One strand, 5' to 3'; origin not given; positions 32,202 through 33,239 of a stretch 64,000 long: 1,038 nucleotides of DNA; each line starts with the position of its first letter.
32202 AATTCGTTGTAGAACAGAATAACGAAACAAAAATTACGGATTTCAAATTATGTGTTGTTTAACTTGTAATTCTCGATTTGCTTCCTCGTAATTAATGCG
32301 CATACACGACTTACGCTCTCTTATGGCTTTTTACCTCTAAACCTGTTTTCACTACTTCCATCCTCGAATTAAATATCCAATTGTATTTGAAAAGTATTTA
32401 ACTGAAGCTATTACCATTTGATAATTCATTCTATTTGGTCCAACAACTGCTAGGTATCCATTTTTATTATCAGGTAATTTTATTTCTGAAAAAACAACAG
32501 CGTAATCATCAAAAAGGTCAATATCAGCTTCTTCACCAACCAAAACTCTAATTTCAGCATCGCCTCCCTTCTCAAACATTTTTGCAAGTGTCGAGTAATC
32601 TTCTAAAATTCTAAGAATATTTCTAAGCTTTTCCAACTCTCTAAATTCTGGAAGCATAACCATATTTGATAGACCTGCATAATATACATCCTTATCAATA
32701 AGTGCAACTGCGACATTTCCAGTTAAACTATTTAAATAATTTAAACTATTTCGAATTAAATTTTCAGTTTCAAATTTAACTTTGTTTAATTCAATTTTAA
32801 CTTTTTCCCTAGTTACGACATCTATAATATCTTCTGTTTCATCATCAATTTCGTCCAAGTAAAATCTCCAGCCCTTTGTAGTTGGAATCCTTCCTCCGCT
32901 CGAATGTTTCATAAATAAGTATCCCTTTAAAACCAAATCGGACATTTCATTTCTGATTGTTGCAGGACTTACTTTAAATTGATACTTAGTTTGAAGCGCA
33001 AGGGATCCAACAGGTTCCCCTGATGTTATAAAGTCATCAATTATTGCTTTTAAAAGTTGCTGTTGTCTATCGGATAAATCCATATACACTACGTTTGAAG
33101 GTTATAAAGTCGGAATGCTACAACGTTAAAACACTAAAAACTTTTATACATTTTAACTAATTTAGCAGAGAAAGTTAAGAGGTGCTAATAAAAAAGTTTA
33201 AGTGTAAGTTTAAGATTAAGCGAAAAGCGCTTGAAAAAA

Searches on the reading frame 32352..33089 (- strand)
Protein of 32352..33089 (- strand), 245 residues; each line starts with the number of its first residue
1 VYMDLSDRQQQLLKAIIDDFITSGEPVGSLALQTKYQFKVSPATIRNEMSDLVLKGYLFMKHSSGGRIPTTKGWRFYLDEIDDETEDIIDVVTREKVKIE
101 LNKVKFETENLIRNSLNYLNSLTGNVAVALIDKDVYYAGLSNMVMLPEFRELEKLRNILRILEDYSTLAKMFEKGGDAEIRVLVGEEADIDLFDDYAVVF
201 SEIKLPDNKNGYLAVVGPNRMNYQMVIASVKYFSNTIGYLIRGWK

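Call 3: search_protein_families(library=pfam, proteins=[window:32352-33089:-], max_evalue=1)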
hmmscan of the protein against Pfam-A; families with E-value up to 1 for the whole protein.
window:32352-33089:- (245 aa): 5 families
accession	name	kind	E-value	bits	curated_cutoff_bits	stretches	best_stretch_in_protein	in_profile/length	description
PF01628.27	HrcA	-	7.7e-23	82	22.2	1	83-227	69-215/215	HrcA protein C terminal domain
PF03444.21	HrcA_DNA-bdg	-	0.023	14.8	21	1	4-73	1-69/79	Winged helix-turn-helix transcription repressor, HrcA DNA-binding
PF08220.18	HTH_DeoR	-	0.055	13.7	21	1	37-58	23-44/57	DeoR-like helix-turn-helix domain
PF05491.19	RuvB_C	-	0.069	13.5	24.7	1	5-76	4-70/72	RuvB C-terminal winged helix domain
PF01726.22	LexA_DNA_bind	-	0.12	12.6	23.7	1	4-61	3-59/65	LexA DNA binding domain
